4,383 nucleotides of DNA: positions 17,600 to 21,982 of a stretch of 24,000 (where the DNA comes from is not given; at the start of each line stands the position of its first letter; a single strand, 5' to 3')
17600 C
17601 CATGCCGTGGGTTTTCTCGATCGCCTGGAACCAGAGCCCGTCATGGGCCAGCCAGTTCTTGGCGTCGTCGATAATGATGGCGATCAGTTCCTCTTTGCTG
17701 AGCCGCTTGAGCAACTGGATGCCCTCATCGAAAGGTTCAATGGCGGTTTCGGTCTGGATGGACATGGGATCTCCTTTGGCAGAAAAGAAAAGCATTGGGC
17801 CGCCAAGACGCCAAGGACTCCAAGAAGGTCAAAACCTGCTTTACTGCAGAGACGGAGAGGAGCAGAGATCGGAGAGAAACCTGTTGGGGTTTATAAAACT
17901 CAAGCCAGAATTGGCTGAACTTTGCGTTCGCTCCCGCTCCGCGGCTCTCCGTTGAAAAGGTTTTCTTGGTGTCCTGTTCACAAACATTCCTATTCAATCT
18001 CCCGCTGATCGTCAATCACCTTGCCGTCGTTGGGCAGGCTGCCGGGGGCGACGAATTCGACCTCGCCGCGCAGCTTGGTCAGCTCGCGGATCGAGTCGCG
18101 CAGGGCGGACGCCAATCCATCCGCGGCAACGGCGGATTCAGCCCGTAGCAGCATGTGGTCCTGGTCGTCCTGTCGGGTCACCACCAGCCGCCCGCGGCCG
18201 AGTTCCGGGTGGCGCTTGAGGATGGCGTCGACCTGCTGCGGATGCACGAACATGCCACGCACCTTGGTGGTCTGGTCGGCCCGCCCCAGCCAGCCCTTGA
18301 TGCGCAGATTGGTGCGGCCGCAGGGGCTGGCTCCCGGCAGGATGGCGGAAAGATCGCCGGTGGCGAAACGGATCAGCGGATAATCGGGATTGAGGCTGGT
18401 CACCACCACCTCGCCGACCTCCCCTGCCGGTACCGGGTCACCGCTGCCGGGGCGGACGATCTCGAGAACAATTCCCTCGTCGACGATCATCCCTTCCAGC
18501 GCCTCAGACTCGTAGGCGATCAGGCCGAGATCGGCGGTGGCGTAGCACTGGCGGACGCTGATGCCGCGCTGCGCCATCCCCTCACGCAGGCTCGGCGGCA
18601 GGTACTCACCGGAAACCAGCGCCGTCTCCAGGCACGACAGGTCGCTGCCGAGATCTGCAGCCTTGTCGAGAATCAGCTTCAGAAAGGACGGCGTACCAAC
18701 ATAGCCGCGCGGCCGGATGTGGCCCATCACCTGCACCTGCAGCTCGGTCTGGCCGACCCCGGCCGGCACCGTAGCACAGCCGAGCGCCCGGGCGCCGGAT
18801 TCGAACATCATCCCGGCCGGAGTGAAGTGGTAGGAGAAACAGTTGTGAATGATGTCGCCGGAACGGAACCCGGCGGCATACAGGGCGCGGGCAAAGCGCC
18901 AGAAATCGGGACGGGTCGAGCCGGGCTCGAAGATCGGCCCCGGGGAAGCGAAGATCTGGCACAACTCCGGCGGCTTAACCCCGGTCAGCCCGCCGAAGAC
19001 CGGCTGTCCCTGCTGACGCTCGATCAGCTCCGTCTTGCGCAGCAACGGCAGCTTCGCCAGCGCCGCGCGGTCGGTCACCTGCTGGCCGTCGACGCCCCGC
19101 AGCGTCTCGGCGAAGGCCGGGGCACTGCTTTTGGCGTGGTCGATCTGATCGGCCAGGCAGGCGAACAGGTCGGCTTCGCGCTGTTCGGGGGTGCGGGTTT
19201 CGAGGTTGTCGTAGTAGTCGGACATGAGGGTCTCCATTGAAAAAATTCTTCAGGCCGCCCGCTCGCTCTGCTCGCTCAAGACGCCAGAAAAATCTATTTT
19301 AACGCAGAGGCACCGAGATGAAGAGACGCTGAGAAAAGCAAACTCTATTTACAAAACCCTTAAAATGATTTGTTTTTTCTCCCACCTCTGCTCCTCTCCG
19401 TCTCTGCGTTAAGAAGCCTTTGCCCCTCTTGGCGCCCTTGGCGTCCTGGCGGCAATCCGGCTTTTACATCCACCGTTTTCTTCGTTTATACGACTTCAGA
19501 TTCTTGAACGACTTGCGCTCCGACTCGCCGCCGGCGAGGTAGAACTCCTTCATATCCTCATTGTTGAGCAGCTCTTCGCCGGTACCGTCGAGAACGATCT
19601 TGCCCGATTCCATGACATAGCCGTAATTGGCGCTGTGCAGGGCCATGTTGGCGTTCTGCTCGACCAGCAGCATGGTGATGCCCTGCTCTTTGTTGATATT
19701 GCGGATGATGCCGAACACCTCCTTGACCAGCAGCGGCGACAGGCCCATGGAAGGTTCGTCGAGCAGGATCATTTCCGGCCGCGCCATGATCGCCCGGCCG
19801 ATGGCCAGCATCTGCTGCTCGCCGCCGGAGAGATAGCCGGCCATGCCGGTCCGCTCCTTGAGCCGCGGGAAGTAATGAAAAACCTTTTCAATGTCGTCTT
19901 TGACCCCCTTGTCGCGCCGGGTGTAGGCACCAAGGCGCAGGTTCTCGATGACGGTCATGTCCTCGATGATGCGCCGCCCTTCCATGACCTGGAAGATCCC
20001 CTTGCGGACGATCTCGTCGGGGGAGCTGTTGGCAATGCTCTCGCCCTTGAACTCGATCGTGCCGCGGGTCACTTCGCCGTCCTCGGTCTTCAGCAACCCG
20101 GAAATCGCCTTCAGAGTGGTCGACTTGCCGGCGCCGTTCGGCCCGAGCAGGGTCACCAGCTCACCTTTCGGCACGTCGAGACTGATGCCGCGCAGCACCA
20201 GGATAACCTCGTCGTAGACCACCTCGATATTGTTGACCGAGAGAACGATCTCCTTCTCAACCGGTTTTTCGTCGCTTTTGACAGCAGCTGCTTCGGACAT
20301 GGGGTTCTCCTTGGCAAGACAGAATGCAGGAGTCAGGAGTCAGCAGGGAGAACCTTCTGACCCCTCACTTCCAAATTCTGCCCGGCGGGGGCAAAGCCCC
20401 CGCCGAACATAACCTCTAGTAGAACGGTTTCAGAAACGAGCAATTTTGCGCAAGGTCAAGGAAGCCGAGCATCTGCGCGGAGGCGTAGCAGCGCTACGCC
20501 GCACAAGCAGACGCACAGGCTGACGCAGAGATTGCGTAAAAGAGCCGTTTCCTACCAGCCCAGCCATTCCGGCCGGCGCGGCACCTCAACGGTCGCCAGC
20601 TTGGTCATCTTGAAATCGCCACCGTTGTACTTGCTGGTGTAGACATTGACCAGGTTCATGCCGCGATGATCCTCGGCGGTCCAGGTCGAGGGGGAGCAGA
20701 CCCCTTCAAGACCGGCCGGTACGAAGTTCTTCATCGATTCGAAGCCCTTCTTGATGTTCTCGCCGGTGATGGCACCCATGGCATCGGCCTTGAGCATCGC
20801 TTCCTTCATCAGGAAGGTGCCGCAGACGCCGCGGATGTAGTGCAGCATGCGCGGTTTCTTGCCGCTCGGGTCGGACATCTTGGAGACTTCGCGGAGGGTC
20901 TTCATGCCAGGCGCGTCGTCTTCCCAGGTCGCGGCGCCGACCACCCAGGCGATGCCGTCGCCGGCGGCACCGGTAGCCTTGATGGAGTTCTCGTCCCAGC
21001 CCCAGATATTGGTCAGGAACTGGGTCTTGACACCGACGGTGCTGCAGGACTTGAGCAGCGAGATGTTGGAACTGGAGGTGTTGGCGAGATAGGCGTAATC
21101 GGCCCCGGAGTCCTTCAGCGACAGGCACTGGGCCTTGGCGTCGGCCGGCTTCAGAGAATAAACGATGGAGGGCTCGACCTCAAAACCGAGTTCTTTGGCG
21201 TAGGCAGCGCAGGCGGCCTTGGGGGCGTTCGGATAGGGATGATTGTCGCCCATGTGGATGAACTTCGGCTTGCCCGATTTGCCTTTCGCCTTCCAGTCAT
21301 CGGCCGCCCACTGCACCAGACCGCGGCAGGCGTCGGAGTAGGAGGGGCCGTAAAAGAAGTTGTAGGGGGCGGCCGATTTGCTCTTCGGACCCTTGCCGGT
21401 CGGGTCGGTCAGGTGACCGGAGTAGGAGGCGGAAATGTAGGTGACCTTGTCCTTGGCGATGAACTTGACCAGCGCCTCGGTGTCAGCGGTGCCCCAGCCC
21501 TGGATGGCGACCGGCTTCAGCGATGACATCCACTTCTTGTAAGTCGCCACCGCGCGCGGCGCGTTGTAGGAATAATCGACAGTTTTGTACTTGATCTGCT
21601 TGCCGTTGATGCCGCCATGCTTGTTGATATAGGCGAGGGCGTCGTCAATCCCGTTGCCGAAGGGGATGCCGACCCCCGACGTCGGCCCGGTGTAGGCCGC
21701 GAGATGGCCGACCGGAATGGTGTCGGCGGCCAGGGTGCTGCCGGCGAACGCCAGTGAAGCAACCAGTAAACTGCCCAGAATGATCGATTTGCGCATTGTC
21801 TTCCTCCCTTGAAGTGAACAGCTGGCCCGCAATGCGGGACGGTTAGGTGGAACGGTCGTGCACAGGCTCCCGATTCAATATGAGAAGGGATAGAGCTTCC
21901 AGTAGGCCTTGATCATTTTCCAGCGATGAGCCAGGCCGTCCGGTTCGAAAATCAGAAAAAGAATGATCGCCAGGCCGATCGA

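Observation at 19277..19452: Family of about 115-bp palindromic intergenic elements with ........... termini (three copies within 6 kb)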

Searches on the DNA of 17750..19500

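Call 18: search_rna_families(source=window, start=17750, end=19500, threshold=evalue, max_evalue=10)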
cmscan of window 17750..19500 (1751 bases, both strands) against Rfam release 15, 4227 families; matches with E-value up to 10: 7.
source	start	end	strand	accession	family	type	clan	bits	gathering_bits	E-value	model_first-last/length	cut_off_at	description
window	18157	18219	+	RF01680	P5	Gene; sRNA;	-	29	60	0.019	1-71/71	no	Pseudomonas sRNA P5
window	19294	19417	+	RF04210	MIR8643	Gene; miRNA;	-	20.2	135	0.57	1-150/150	no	MIR8643 microRNA precursor family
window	18153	18205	+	RF01781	ASdes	Gene; sRNA;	-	17.4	40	1.1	1-68/68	no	ASdes TB sRNA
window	19191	19277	+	RF03873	mir-3192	Gene; miRNA;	-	16.3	80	8.8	1-77/77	no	mir-3192 microRNA precursor family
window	19294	19427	+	RF00690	MIR408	Gene; miRNA;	-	13.9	64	6.1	1-126/126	no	MIR408 microRNA precursor family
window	19090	19180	+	RF03018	RT-15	Gene; sRNA;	-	12.9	82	3.9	1-192/192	no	RT-15 RNA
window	19081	19136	+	RF02225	sX6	Gene; sRNA;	-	11.9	40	2.7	274-330/342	no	Proteobacterial sRNA sX6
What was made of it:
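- On Any Rfam RNA family: The permissive scan gave only chance-level miRNA-like hairpin hits (call 18).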

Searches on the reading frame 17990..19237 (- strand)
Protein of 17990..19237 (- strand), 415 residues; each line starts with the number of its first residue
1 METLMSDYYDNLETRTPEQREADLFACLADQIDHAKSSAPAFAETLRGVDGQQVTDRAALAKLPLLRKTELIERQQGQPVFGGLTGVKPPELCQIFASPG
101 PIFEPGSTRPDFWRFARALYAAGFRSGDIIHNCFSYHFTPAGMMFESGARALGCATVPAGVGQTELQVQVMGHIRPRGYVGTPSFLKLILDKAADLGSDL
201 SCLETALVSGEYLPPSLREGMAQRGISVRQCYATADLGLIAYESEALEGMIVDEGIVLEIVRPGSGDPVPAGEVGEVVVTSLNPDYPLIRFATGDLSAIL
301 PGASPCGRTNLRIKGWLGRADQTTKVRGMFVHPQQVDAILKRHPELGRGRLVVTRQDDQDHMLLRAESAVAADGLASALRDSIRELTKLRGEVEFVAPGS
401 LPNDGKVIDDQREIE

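Call 9: find_encoding_contigs(protein=window:17990-19237:-, flank=10000, max_places=6)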
Protein window:17990-19237:- (415 aa): no gene with exactly this product is on record in the collection.
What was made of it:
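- Tried and rejected: Exact-protein lookup of the window's PaaK-like ORF failed because of my start-codon choice (call 9).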

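Call 10: search_protein_families(library=pfam, proteins=[window:17990-19237:-])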
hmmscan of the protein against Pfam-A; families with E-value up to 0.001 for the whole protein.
window:17990-19237:- (415 aa): 2 families
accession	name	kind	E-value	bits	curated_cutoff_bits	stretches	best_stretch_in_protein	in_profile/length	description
PF00501.34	AMP-binding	-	1.1e-09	38.1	29.9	1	123-280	201-375/384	AMP-binding enzyme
PF14535.12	AMP-binding_C_2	-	2.6e-06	28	25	1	328-404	1-85/96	AMP-binding enzyme C-terminal domain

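Call 20: find_homologous_proteins(query=window:17990-19237:-, max_evalue=1e-50)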
Query window:17990-19237:- (415 aa): 8000 proteins with E <= 1e-50 among 8000 candidates; the best 120 are listed.
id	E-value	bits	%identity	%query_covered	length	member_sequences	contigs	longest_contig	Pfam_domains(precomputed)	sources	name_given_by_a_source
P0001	4.3e-274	927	100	99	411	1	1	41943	PF00501.35,PF14535.13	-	-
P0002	3.4e-266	901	97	99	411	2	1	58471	PF00501.35,PF14535.13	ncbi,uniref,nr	ncbi:phenylacetate--CoA ligase family protein [Geothermobacter hydrogeniphilus]|uniref:AMP-dependent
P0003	7.3e-225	764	82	99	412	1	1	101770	PF00501.35,PF14535.13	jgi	-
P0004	1.2e-223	760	81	99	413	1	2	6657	PF00501.35,PF14535.13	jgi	-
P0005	3.1e-222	756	81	100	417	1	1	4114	PF00501.35,PF14535.13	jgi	jgi:phenylacetate-CoA ligase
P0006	1.1e-221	754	80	99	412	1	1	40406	PF00501.35,PF14535.13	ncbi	-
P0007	1.5e-221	754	80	99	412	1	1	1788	PF00501.35,PF14535.13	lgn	-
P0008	1.5e-219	747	81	99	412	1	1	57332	PF00501.35,PF14535.13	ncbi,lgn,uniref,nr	ncbi:phenylacetate-CoA ligase [Geothermobacter ehrlichii]|uniref:Phenylacetate-CoA ligase n=1 Tax=Ge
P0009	9.9e-219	744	79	99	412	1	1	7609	PF00501.35,PF14535.13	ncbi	-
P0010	1.1e-217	741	79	99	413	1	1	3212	PF00501.35,PF14535.13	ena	-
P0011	1.3e-216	737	80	99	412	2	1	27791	PF00501.35,PF14535.13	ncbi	-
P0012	3.1e-216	736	80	99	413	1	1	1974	PF00501.35,PF14535.13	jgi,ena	-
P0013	7.8e-216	735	79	99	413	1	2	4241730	PF00501.35,PF14535.13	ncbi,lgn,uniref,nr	ncbi:phenylacetate--CoA ligase family protein [Geopsychrobacter electrodiphilus]|uniref:phenylacetat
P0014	1.1e-215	734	77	99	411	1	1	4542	PF00501.35,PF14535.13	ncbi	-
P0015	4.3e-215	732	79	99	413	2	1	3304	PF00501.35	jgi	jgi:phenylacetate-CoA ligase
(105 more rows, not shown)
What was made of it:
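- Tried and rejected: The homology search solved this (call 20).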

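Call 21: find_encoding_contigs(protein=P0002, flank=10000, max_places=2)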
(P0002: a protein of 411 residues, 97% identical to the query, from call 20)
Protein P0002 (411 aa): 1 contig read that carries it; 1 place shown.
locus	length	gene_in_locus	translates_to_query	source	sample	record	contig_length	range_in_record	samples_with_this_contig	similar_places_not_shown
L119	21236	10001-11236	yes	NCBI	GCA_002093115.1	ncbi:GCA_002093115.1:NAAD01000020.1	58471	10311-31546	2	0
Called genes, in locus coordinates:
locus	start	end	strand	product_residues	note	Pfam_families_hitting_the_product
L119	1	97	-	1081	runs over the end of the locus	PF02310:B12-binding, PF03308:MeaB, PF02492:cobW (weak), PF01642:MM_CoA_mutase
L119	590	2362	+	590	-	PF00989:PAS (faint), PF13426:PAS_9 (faint), PF00158:Sigma54_activat, PF14532:Sigma54_activ_2, PF07728:AAA_5 (weak), PF25601:AAA_lid_14, PF02954:HTH_8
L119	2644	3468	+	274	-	PF13476:AAA_23 (faint), PF00005:ABC_tran, PF12399:BCA_ABC_TP_C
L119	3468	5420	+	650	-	PF00501:AMP-binding, PF23562:AMP-binding_C_3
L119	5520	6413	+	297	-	PF02653:BPD_transp_2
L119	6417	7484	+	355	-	PF02653:BPD_transp_2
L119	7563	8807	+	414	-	PF13458:Peripla_BP_6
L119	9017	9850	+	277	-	PF00005:ABC_tran, PF13304:AAA_21 (faint)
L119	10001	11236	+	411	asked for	PF00501:AMP-binding, PF14535:AMP-binding_C_2 (weak)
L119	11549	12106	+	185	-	PF19620:DUF6125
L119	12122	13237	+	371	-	PF02515:CoA_transf_3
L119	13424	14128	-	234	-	PF01027:Bax1-I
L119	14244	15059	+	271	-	PF00378:ECH_1, PF16113:ECH_2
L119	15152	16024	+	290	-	PF01063:Aminotran_4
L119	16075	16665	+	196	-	PF13560:HTH_31, PF01381:HTH_3, PF12844:HTH_19 (weak), PF13413:HTH_25 (weak), PF13443:HTH_26, PF07883:Cupin_2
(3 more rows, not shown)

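Call 22: find_encoding_contigs(protein=P0008, flank=10000, max_places=2)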
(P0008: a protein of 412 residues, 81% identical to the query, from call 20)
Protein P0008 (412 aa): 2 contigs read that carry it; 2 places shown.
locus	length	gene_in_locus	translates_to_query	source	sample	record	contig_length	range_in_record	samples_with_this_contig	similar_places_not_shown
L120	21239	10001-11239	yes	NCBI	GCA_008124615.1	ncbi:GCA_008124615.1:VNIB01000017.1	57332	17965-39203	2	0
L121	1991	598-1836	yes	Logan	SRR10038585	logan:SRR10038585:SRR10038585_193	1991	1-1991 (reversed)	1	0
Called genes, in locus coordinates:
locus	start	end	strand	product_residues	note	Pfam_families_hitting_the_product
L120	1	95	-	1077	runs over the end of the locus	PF02310:B12-binding, PF03308:MeaB, PF02492:cobW (weak), PF01642:MM_CoA_mutase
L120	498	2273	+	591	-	PF00989:PAS (faint), PF08448:PAS_4 (faint), PF00158:Sigma54_activat, PF14532:Sigma54_activ_2, PF00004:AAA (faint), PF07728:AAA_5, PF25601:AAA_lid_14, PF02954:HTH_8, +1 more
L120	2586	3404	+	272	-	PF13476:AAA_23 (weak), PF00005:ABC_tran, PF12399:BCA_ABC_TP_C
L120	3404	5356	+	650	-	PF00501:AMP-binding, PF23562:AMP-binding_C_3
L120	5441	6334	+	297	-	PF02653:BPD_transp_2, PF01032:FecCD (weak)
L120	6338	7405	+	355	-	PF02653:BPD_transp_2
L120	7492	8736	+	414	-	PF13458:Peripla_BP_6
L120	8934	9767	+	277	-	PF00005:ABC_tran, PF13304:AAA_21 (faint)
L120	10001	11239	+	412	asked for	PF00501:AMP-binding, PF14535:AMP-binding_C_2 (weak)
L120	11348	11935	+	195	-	-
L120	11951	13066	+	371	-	PF02515:CoA_transf_3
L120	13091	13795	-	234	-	PF01027:Bax1-I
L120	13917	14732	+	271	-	PF00378:ECH_1, PF16113:ECH_2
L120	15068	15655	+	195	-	PF01558:POR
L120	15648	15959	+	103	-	PF12838:Fer4_7 (faint), PF14697:Fer4_21 (weak), PF13187:Fer4_9 (faint), PF13484:Fer4_16 (faint), PF12837:Fer4_6 (weak), PF00037:Fer4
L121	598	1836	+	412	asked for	PF00501:AMP-binding, PF14535:AMP-binding_C_2 (weak)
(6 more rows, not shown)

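Call 23: find_encoding_contigs(protein=P0003, flank=10000, max_places=2)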
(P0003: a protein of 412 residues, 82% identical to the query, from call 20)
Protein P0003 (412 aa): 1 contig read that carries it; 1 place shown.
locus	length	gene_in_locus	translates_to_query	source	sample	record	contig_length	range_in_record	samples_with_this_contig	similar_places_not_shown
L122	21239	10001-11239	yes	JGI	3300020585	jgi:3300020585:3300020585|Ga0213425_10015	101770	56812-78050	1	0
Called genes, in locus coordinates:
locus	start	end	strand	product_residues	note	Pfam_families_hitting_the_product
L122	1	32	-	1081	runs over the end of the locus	PF02310:B12-binding, PF03308:MeaB, PF02492:cobW (weak), PF01642:MM_CoA_mutase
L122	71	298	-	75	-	-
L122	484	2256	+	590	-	PF13426:PAS_9 (weak), PF00158:Sigma54_activat, PF14532:Sigma54_activ_2, PF00004:AAA (weak), PF07724:AAA_2 (weak), PF07728:AAA_5 (weak), PF25601:AAA_lid_14, PF02954:HTH_8, +1 more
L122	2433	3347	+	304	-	PF13476:AAA_23 (faint), PF00005:ABC_tran, PF12399:BCA_ABC_TP_C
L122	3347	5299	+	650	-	PF00501:AMP-binding, PF23562:AMP-binding_C_3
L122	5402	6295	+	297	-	PF02653:BPD_transp_2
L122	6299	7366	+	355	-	PF02653:BPD_transp_2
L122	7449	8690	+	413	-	PF13458:Peripla_BP_6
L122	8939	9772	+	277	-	PF00005:ABC_tran, PF13304:AAA_21 (faint)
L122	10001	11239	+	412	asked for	PF00501:AMP-binding, PF14535:AMP-binding_C_2 (weak)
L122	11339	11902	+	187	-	PF19620:DUF6125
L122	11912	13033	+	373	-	PF02515:CoA_transf_3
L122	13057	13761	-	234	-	PF01027:Bax1-I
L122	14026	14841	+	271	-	PF00378:ECH_1, PF16113:ECH_2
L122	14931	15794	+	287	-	PF01063:Aminotran_4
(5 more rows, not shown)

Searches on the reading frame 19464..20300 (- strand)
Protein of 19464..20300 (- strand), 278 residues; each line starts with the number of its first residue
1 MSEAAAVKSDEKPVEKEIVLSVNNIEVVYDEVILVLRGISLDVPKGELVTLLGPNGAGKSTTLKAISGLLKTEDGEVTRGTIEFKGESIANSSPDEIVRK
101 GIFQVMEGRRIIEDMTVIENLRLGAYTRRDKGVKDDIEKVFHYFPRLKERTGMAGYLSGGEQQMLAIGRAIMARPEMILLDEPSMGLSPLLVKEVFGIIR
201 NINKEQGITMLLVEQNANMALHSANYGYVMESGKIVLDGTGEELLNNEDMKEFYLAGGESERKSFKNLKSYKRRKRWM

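Call 10: search_protein_families(library=pfam, proteins=[window:19464-20300:-])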
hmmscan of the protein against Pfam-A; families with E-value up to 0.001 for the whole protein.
window:19464-20300:- (278 aa): 6 families
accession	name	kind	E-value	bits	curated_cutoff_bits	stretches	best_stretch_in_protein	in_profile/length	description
PF00005.33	ABC_tran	-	5.8e-28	98.6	25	1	36-184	1-136/137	ABC transporter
PF13304.12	AAA_21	-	1.8e-09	38.6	27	1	50-103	3-63/304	AAA domain, putative AbiEii toxin, Type IV TA system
PF13476.12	AAA_23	-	0.00023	22.3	27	1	47-89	20-64/201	AAA domain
PF13514.12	AAA_27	-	0.00038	20.5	22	1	40-70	20-50/206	AAA domain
PF02463.25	SMC_N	-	0.00042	20.2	40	0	48-212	26-197/220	RecF/RecN/SMC N terminal domain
PF13555.12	AAA_29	-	0.00071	19.7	27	0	44-71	20-47/61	P-loop containing region of AAA domain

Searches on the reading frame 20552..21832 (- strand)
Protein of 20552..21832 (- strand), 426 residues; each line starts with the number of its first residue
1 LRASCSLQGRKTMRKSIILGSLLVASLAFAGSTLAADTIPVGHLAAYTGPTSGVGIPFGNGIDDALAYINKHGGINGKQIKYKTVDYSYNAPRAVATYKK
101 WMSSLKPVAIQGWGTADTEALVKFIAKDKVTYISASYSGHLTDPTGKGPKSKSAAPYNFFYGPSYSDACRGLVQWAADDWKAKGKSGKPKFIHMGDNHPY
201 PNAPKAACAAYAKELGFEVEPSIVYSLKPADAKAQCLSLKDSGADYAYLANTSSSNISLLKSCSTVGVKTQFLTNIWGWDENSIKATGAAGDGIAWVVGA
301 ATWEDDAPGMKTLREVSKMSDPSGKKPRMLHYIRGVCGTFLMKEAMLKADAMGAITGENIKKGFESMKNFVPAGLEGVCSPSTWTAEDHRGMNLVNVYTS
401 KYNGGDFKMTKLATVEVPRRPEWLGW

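Call 10: search_protein_families(library=pfam, proteins=[window:20552-21832:-])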
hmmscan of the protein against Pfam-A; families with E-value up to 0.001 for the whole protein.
window:20552-21832:- (426 aa): 1 family
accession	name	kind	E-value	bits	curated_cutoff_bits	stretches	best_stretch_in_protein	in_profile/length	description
PF13458.12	Peripla_BP_6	-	1.2e-63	216.3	31.7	1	38-401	1-339/343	Periplasmic binding protein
